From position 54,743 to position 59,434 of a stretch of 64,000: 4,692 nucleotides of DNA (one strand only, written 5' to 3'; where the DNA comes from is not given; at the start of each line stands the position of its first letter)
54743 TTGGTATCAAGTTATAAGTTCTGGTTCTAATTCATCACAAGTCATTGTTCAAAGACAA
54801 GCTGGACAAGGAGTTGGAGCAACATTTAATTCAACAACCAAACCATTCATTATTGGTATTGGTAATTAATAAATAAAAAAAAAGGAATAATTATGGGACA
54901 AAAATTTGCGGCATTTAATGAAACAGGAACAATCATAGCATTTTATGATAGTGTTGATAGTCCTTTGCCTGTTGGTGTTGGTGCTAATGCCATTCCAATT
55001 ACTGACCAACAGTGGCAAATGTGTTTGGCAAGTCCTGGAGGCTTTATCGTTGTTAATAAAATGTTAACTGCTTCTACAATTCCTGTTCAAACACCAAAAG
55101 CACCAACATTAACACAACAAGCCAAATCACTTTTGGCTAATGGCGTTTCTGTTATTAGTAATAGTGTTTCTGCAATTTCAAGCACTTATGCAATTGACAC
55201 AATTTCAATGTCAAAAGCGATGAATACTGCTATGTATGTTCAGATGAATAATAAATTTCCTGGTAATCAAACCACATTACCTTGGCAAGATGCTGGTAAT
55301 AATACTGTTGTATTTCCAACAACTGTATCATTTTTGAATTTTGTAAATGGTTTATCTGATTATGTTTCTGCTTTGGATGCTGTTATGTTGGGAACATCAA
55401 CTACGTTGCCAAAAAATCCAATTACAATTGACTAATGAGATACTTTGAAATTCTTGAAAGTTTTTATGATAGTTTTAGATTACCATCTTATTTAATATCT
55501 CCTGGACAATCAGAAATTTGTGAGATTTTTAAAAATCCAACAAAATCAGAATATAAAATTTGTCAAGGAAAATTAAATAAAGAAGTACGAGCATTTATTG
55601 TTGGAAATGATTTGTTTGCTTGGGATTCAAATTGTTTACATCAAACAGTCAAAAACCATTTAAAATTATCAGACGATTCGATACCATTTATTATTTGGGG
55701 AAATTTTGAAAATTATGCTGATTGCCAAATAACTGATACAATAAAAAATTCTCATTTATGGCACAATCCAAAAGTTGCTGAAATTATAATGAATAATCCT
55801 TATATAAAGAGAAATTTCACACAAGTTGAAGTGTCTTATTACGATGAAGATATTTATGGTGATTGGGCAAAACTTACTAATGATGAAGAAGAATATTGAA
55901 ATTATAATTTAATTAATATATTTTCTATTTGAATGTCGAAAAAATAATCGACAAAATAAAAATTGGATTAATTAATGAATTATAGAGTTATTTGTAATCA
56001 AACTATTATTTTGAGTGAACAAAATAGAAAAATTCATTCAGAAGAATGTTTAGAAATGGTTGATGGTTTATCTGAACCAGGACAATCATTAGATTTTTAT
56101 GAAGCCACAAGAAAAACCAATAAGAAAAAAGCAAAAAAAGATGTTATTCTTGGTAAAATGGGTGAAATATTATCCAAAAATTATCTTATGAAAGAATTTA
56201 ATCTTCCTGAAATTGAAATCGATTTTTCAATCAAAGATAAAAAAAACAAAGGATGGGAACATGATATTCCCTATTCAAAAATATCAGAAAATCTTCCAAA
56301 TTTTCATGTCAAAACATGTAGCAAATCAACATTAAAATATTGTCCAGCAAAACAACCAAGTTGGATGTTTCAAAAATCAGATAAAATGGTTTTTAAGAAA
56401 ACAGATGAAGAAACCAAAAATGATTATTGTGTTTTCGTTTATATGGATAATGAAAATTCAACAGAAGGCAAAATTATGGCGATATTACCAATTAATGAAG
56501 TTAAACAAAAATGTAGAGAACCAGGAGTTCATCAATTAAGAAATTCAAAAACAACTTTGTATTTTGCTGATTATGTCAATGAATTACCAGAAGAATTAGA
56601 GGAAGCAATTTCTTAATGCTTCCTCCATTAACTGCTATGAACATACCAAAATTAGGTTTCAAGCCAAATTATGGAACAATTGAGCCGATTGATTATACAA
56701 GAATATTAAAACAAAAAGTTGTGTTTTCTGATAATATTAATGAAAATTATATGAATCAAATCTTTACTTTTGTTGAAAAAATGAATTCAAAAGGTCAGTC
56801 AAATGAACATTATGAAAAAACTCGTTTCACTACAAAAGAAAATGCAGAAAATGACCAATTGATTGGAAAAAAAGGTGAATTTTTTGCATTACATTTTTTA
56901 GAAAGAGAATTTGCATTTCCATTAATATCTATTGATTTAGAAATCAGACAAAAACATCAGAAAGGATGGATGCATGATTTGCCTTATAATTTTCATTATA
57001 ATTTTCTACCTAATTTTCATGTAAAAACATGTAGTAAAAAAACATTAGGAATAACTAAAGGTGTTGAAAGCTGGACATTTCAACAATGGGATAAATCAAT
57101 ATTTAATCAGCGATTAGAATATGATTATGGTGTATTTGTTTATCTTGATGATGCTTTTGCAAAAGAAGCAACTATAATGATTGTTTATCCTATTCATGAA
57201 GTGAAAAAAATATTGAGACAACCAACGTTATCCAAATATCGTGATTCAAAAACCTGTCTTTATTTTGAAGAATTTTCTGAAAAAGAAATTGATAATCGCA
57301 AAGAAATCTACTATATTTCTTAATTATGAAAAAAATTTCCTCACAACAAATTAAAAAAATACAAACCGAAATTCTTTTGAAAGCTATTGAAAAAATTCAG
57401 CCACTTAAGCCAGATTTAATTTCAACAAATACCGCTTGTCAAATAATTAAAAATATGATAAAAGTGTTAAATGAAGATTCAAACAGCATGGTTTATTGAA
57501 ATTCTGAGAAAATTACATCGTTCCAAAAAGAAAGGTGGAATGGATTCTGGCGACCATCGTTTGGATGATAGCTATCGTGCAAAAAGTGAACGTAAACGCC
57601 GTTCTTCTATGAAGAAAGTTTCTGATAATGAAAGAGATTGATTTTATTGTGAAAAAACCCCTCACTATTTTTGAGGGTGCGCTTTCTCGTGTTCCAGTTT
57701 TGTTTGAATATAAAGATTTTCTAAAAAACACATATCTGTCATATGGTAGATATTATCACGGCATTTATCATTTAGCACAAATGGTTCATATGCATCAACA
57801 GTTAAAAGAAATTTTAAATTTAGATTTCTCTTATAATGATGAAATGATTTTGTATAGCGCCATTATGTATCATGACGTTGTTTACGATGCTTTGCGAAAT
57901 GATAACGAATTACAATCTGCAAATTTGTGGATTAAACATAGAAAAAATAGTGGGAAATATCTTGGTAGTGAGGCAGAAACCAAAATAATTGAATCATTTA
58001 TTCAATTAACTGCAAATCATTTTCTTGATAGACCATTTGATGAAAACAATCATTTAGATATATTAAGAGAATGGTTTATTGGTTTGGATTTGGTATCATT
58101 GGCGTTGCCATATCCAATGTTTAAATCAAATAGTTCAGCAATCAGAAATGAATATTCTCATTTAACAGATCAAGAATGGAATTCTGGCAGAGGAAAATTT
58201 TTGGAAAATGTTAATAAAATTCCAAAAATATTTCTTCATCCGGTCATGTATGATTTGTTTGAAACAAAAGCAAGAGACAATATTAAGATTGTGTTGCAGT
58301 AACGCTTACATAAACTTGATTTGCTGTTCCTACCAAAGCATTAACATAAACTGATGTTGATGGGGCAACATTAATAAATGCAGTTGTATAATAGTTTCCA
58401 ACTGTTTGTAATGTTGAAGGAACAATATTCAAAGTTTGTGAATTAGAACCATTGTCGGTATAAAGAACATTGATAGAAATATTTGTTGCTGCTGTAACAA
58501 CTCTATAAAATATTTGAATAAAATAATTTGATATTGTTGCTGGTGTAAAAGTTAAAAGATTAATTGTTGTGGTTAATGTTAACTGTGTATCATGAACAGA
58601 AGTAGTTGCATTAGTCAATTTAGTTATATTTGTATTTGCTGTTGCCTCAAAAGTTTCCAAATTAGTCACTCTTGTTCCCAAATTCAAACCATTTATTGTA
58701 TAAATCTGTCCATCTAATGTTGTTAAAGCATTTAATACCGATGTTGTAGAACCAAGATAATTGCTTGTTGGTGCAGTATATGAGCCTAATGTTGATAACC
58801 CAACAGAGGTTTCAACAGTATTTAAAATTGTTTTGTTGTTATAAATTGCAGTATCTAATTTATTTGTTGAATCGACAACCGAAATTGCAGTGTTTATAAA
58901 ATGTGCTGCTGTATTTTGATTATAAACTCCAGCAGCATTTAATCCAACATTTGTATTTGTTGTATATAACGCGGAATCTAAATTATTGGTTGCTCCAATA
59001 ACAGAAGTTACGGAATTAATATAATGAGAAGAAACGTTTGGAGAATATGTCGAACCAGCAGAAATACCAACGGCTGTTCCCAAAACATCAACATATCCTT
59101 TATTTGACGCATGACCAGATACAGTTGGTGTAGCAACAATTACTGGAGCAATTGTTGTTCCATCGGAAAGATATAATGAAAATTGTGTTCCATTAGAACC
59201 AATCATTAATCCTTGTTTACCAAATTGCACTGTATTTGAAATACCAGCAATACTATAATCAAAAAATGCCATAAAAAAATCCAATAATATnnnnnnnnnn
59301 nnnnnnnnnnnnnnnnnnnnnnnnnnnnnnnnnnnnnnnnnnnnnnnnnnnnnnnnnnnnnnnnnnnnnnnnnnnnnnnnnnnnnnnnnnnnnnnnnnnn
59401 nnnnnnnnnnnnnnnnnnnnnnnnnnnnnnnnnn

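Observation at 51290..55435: Tail-fibre diversification cassette: three tandem fibre genes with conserved ends and unrelated centres, plus chaperone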

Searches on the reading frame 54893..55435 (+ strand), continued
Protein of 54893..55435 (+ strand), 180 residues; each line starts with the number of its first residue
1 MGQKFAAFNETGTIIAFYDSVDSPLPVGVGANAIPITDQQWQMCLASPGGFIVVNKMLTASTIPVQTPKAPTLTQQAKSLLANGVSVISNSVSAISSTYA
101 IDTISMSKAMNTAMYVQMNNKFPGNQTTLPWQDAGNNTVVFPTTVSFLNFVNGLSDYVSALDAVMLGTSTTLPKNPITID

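Call 78: get_annotated_region(hit=H58, flank=4000)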
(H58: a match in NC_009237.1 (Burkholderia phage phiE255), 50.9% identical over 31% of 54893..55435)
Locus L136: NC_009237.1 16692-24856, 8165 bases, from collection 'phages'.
description: Burkholderia phage phiE255 chromosome, complete genome.
organism: Burkholderia phage phiE255 (NCBI taxid 2883942)
taxonomy: Viruses; Duplodnaviria; Heunggongvirae; Uroviricota; Caudoviricetes; Bcepmuvirus; Bcepmuvirus E255
host: Burkholderia thailandensis; source: -; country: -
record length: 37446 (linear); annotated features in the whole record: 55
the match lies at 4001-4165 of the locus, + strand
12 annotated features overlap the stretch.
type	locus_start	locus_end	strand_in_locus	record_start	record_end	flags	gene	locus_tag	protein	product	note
CDS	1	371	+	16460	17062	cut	-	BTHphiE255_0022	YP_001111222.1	baseplate assembly protein V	identified by match to protein family HMM PF04717; match to protein family HMM TIGR01644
CDS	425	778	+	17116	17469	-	-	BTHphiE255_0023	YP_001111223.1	baseplate wedge subunit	identified by match to protein family HMM PF04965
CDS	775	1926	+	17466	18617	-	-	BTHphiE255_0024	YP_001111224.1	baseplate J/gp47 family protein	identified by match to protein family HMM PF04865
CDS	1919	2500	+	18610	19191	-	-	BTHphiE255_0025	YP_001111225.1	tail protein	identified by match to protein family HMM TIGR01634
CDS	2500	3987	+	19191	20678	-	-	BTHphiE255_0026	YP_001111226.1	tail fiber protein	-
CDS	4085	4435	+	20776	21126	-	-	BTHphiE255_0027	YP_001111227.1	tail fiber assembly protein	-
CDS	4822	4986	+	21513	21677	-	-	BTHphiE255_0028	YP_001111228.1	gp28, hypothetical protein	-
CDS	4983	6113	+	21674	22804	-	-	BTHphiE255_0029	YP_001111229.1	gp29, conserved hypothetical protein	-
CDS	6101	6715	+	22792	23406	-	-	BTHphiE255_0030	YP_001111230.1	cyanobacterial phosphoribosylglycinamide formyltransferase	identified by match to protein family HMM PF00551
CDS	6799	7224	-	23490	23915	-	-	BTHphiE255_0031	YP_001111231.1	gp31, non-glycosylated membrane-associated protein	-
CDS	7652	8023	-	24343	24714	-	-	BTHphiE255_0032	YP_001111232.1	late transcriptional activator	-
CDS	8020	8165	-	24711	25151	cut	-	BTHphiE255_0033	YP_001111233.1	regulatory protein GemA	identified by match to protein family HMM PF06252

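Call 80: search_solved_structures(query=A3, max_evalue=10, show_alignments=3)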
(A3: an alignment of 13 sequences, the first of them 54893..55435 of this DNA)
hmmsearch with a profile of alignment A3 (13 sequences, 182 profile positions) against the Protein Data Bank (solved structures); distinct sequences matched with E-value up to 10: 2.
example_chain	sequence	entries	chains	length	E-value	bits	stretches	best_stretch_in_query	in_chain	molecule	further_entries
5yvq_B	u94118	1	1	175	0.32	14.9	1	23-104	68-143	Tail fiber assembly protein U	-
6poo_A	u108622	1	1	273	3.2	11.7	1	66-166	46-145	BibA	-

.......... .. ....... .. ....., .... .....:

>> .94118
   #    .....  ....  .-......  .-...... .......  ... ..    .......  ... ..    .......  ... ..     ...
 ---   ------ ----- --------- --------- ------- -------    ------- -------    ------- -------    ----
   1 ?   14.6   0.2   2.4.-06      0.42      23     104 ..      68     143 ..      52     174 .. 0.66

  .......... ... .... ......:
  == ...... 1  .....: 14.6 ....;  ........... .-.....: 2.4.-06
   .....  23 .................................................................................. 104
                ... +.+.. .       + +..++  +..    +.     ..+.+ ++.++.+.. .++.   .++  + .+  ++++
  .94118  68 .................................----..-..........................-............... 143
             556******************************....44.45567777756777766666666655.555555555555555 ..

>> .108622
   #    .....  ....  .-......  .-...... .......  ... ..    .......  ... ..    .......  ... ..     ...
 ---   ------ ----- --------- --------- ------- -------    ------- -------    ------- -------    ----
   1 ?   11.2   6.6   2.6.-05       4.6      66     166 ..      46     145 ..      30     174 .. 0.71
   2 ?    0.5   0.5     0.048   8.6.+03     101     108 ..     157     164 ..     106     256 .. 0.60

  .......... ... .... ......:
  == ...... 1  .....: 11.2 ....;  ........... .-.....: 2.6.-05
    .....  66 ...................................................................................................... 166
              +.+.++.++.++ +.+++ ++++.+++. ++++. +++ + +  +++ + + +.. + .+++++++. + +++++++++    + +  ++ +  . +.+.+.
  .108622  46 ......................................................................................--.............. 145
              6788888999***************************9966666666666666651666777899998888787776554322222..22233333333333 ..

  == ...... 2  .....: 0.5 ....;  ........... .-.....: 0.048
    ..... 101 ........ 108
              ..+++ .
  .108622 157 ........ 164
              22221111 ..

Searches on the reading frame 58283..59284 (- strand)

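Call 51: search_protein_families(library=phrogs, proteins=[window:58283-59284:-], max_evalue=0.001)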
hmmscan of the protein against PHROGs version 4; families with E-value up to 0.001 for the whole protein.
window:58283-59284:- (333 aa): 1 family
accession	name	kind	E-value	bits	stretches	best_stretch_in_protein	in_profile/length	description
phrog_4302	-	unknown function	0.00039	20.3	1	6-65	3-62/499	-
